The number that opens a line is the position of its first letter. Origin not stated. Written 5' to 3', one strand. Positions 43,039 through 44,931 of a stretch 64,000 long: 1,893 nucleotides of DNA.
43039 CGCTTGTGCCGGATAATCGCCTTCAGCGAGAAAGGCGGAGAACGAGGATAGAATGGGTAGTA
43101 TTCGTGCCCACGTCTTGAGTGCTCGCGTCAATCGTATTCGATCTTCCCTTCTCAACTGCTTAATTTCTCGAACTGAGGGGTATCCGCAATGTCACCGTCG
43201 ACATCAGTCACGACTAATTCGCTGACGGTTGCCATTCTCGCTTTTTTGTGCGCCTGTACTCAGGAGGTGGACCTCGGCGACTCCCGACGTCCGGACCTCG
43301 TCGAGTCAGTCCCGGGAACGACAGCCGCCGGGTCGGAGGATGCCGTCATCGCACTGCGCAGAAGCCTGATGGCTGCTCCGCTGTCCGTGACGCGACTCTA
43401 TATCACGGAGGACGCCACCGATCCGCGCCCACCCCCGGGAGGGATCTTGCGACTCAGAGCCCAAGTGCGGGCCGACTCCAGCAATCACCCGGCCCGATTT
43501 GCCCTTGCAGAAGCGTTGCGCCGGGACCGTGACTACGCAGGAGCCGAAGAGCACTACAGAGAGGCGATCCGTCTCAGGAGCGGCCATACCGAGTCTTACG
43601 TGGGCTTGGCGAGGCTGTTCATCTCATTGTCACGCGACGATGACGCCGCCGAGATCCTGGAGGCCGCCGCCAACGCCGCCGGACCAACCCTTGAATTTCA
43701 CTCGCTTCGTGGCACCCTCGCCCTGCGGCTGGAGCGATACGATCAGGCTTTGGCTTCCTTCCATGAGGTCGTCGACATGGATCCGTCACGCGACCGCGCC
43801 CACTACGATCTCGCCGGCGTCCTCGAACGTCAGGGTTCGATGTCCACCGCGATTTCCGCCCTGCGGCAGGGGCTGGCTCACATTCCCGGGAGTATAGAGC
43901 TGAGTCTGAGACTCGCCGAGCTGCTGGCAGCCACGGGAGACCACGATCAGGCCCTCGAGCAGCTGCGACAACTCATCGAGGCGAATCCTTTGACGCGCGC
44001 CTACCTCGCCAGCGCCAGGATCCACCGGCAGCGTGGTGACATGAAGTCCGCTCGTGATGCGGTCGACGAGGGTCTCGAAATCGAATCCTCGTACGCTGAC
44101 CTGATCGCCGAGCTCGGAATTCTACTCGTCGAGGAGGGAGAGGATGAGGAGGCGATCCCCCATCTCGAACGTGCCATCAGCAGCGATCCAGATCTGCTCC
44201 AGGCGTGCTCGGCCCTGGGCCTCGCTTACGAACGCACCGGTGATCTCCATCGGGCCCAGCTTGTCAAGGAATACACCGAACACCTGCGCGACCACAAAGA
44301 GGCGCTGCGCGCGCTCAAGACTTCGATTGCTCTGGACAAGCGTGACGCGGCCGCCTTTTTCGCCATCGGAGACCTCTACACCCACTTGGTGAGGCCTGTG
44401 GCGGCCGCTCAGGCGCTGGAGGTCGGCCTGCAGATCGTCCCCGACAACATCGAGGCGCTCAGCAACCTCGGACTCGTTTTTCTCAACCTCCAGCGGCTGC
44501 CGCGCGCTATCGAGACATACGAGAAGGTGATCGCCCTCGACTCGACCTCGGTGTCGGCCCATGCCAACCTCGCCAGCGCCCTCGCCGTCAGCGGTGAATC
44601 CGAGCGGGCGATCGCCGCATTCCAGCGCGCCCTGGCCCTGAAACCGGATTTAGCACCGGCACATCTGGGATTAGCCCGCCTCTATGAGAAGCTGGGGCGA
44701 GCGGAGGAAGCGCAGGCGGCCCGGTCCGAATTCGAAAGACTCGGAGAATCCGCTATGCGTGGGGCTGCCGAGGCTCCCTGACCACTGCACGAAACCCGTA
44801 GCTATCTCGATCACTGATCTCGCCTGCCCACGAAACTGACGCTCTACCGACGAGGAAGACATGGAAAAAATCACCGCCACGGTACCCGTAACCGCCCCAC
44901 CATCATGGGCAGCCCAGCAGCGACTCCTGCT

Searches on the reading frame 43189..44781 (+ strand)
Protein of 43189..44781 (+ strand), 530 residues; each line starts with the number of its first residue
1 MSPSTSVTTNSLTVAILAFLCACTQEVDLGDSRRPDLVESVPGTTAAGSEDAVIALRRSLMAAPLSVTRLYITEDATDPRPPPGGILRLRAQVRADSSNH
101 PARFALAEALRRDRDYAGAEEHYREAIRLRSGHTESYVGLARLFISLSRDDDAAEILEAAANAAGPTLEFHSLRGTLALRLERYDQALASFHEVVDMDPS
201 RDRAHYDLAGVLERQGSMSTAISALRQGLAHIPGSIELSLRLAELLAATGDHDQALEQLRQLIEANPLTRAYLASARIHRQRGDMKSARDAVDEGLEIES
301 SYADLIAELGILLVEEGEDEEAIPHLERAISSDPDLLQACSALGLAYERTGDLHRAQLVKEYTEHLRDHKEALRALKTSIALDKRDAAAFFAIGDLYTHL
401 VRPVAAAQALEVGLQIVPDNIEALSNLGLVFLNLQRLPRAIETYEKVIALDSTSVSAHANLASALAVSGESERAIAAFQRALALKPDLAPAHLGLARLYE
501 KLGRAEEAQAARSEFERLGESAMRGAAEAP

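Call 45: search_protein_families(library=pfam, proteins=[window:43189-44781:+], max_evalue=0.001)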
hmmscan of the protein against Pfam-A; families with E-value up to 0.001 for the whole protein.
window:43189-44781:+ (530 aa): 29 families (the best 25 are shown)
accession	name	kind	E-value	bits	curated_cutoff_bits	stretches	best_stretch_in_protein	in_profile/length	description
PF13432.12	TPR_16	-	4.3e-42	142.6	32.7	6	174-230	3-59/65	Tetratricopeptide repeat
PF13414.12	TPR_11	-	1.1e-41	140.7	26.8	3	469-503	8-42/42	TPR repeat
PF07719.23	TPR_2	-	1.6e-41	137.4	27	3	457-487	3-33/34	Tetratricopeptide repeat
PF14559.12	TPR_19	-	2.4e-41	140.3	25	4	215-274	4-64/68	Tetratricopeptide repeat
PF00515.34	TPR_1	-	1.2e-38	129.8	27.8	2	422-453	2-33/34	Tetratricopeptide repeat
PF13181.12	TPR_8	-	2.3e-36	121.3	25.7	0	422-452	2-32/34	Tetratricopeptide repeat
PF13431.12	TPR_17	-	1e-30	103.9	24.4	1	477-510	1-34/34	Tetratricopeptide repeat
PF13428.12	TPR_14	-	5.6e-28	95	23.5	3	203-245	2-44/44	Tetratricopeptide repeat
PF13176.12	TPR_7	-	4.7e-26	89.1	27.9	0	423-451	1-29/36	Tetratricopeptide repeat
PF13424.12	TPR_12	-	1.7e-21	76.6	30.1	1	422-485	4-75/77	Tetratricopeptide repeat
PF23914.1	TPR_CcmH_CycH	-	4.1e-20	72.6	42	0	87-203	37-156/158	Cytochrome c-type biogenesis protein H TPR domain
PF13174.12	TPR_6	-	8.1e-18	64.2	26.3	0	240-267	4-31/33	Tetratricopeptide repeat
PF12895.13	ANAPC3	-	1.1e-15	58.1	27.2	0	437-510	5-77/82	Anaphase-promoting complex, cyclosome, subunit 3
PF13429.12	TPR_15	-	6.3e-15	55.8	26.2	2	343-513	100-272/280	Tetratricopeptide repeat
PF24575.1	TPR_Slam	-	1e-14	55.3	35.2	0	468-509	60-101/104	Surface lipoprotein assembly modifier, N-terminal TPR repeats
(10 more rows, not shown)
